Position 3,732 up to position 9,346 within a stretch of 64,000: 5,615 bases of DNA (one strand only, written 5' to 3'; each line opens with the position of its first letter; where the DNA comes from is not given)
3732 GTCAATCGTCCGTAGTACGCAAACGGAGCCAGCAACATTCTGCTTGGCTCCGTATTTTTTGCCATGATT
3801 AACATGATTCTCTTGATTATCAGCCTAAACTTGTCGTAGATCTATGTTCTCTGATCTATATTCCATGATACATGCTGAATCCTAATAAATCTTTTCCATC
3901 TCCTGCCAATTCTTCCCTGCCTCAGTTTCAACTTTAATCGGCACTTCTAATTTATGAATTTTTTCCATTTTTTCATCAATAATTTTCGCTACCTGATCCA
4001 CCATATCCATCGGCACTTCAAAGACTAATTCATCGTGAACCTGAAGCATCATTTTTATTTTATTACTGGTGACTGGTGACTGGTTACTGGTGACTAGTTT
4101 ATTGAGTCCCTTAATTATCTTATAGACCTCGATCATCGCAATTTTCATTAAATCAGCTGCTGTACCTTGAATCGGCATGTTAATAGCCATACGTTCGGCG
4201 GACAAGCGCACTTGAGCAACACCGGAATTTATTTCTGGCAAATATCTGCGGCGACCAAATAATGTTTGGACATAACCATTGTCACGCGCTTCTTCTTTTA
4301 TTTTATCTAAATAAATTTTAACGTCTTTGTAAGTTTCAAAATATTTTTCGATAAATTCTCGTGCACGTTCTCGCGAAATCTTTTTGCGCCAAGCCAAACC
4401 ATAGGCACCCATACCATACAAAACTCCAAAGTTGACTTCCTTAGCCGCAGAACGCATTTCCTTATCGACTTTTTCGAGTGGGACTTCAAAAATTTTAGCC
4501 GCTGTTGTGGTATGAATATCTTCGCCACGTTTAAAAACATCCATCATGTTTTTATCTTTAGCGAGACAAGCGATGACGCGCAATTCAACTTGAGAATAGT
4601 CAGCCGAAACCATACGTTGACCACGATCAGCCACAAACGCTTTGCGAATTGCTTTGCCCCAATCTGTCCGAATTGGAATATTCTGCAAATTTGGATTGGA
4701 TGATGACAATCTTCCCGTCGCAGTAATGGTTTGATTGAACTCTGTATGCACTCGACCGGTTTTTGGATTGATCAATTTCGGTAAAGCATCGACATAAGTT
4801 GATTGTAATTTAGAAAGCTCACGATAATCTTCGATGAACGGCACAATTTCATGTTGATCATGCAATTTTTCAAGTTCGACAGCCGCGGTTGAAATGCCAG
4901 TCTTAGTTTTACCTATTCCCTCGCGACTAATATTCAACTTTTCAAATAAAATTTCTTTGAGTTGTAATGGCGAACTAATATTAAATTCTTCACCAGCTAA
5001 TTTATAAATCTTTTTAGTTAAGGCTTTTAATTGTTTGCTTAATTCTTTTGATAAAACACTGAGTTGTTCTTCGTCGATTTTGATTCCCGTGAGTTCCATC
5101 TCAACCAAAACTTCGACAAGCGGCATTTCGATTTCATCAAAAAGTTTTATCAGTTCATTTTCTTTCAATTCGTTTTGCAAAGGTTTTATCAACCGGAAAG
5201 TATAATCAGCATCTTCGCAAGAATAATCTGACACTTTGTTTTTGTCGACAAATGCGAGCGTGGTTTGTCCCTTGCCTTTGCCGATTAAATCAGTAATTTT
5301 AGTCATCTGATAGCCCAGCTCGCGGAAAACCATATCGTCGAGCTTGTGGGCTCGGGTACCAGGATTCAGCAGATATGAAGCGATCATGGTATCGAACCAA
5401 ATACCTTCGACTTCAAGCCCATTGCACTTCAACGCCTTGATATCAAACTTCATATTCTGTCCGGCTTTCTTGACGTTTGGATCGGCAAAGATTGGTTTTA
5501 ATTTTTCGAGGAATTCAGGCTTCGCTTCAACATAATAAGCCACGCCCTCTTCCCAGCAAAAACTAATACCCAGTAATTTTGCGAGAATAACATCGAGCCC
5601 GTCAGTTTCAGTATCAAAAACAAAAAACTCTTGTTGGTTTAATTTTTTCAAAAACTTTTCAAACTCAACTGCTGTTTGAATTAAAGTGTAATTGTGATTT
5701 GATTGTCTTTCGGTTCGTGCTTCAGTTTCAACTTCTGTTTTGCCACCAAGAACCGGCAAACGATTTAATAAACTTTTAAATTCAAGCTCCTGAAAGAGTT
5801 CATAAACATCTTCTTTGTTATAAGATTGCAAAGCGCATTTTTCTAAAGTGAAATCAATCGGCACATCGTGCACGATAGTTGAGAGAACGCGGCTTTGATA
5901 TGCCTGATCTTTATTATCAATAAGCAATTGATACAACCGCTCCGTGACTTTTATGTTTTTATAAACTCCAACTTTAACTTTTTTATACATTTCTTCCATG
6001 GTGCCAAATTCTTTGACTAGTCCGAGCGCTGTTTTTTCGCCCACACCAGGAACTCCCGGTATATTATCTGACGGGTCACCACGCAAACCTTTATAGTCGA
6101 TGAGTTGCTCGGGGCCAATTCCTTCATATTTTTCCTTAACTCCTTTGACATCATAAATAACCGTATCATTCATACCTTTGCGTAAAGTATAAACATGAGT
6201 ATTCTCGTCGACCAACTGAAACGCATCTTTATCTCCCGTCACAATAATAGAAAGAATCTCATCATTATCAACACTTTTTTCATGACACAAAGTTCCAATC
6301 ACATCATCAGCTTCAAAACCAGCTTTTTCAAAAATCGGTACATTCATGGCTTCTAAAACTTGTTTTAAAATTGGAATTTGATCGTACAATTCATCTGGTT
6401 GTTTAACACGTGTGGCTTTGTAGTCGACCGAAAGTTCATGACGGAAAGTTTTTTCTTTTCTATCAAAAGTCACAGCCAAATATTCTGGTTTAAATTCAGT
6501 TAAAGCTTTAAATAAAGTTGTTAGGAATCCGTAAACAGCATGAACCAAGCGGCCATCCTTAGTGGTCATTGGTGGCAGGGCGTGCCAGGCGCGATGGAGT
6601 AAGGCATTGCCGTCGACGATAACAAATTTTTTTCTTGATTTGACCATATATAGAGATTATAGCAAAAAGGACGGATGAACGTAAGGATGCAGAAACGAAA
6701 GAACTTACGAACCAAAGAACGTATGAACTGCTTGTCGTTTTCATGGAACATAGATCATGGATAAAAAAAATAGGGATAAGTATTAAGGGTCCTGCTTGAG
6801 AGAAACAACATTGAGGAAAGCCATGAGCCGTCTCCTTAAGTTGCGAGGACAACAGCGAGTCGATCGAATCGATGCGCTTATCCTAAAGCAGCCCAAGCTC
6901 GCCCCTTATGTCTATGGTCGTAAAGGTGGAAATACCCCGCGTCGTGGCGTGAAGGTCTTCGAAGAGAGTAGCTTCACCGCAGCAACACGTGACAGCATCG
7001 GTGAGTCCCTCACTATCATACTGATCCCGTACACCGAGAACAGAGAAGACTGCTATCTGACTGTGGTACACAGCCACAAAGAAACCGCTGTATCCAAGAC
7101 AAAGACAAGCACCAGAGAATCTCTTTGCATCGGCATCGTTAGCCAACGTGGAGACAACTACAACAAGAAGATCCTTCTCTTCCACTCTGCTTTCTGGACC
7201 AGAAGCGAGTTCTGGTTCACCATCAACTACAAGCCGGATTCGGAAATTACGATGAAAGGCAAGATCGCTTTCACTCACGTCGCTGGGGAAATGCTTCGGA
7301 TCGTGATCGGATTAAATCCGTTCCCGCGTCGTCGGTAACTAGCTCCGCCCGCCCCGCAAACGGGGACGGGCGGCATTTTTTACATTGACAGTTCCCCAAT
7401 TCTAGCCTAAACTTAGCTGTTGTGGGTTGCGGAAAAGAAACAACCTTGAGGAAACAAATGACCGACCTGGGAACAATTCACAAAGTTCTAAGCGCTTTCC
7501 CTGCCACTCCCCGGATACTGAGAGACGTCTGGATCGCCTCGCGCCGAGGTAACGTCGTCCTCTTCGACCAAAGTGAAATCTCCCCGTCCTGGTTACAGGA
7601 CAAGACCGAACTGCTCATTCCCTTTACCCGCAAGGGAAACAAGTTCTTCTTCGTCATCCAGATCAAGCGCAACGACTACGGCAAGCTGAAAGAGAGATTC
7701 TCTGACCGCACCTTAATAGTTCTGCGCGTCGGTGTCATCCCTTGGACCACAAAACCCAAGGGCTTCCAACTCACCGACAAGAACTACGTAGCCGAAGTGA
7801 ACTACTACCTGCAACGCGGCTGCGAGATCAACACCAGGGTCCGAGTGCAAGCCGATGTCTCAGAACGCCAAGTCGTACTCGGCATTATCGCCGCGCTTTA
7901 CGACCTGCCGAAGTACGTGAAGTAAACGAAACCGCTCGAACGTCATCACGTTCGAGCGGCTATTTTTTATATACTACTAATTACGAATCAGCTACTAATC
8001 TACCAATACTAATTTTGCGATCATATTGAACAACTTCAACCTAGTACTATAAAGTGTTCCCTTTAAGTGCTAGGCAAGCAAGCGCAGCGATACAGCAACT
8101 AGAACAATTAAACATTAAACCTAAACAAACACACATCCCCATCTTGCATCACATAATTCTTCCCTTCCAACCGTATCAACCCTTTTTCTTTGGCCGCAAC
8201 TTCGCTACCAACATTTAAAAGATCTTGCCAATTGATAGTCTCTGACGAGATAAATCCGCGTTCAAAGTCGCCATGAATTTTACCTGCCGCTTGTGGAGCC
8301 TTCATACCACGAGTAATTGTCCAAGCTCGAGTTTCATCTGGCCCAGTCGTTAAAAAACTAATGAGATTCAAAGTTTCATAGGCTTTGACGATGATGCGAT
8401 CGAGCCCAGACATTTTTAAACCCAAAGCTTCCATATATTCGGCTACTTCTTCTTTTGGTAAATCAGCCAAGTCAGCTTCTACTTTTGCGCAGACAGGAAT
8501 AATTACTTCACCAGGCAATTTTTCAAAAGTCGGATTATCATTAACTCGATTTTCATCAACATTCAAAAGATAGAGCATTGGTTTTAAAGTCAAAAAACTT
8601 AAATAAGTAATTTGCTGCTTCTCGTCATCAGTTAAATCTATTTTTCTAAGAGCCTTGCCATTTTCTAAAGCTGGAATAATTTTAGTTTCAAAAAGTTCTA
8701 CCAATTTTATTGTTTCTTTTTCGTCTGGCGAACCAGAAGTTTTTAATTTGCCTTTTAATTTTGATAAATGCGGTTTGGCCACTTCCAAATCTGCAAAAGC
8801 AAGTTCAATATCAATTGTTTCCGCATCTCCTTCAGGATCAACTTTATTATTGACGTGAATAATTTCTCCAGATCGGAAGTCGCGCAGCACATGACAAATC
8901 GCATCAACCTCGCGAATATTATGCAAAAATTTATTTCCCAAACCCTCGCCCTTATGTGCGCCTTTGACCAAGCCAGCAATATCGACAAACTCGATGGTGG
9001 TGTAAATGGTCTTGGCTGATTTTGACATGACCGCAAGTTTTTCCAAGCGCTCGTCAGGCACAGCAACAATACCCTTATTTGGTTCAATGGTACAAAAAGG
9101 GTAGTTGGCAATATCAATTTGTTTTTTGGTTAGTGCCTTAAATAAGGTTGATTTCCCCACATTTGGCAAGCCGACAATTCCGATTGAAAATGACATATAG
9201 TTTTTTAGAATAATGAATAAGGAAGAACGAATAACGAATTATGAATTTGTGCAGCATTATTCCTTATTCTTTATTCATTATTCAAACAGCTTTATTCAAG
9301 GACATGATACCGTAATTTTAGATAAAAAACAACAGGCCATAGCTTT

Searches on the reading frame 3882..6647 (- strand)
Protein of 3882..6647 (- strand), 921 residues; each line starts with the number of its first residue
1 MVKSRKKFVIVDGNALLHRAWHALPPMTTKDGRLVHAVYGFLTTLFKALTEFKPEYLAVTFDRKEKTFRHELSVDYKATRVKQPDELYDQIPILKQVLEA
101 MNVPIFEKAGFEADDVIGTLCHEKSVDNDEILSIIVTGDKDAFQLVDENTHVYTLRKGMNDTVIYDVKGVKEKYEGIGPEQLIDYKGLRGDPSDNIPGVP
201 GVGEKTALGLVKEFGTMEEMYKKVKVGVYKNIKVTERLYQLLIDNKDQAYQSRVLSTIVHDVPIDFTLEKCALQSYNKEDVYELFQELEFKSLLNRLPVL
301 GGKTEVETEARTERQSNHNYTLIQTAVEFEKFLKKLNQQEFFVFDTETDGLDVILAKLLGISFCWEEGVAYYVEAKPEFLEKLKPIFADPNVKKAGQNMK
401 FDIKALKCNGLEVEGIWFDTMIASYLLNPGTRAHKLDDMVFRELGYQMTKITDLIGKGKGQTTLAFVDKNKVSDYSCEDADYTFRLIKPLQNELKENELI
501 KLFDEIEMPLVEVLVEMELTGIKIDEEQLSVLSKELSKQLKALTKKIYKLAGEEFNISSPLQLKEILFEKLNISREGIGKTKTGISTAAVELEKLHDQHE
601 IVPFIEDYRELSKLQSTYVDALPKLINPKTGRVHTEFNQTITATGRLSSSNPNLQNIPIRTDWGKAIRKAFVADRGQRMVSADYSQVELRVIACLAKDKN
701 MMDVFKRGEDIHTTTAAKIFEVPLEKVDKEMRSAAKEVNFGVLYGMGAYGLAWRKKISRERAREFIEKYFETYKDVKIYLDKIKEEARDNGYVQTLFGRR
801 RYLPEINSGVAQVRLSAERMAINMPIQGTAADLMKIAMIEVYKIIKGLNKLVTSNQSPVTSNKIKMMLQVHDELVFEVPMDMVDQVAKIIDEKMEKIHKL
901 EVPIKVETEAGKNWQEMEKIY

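Call 45: search_protein_families(library=pfam, proteins=[window:3882-6647:-], max_evalue=0.001)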
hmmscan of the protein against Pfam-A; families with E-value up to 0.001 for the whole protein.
window:3882-6647:- (921 aa): 5 families
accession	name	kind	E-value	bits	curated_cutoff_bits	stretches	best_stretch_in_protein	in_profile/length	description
PF00476.26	DNA_pol_A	-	3.5e-156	520.4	34.3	1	527-916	2-381/381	DNA polymerase family A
PF02739.22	5_3_exonuc_N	-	1.4e-54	184.7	34.3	1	7-175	1-164/164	5'-3' exonuclease, N-terminal resolvase-like domain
PF01367.25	5_3_exonuc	-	7.2e-30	103.8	40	1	178-278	2-96/97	5'-3' exonuclease, C-terminal SAM fold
PF01612.26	DNA_pol_A_exo1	-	8.9e-29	100.9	23.6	1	320-495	1-173/173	3'-5' exonuclease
PF22619.2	DNA_polI_exo1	-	1.5e-11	44.7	27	1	356-459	13-116/140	DNA polymerase I, ribonuclease H-like domain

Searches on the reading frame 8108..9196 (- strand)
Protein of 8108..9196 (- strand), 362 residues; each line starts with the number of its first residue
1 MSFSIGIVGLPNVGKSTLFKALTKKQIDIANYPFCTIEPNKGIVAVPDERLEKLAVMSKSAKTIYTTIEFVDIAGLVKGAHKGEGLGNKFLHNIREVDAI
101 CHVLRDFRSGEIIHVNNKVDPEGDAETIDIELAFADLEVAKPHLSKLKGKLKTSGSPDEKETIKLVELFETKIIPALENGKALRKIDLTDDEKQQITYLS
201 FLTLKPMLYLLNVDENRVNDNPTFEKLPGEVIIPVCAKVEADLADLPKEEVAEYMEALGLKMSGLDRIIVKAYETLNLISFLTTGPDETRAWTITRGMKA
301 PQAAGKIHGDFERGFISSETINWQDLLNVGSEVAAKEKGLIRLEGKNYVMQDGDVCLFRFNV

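Call 45: search_protein_families(library=pfam, proteins=[window:8108-9196:-], max_evalue=0.001)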
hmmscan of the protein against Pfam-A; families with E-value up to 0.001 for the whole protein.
window:8108-9196:- (362 aa): 3 families
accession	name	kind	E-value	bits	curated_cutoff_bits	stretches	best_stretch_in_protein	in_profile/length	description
PF06071.19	YchF-GTPase_C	-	2.2e-36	124.3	27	1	278-361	1-84/84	Protein of unknown function (DUF933)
PF01926.29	MMR_HSR1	-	3.9e-22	78.9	21.9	1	5-112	2-89/113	50S ribosome-binding GTPase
PF02421.24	FeoB_N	-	5.9e-09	36.1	27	1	4-49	2-47/156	Ferrous iron transport protein B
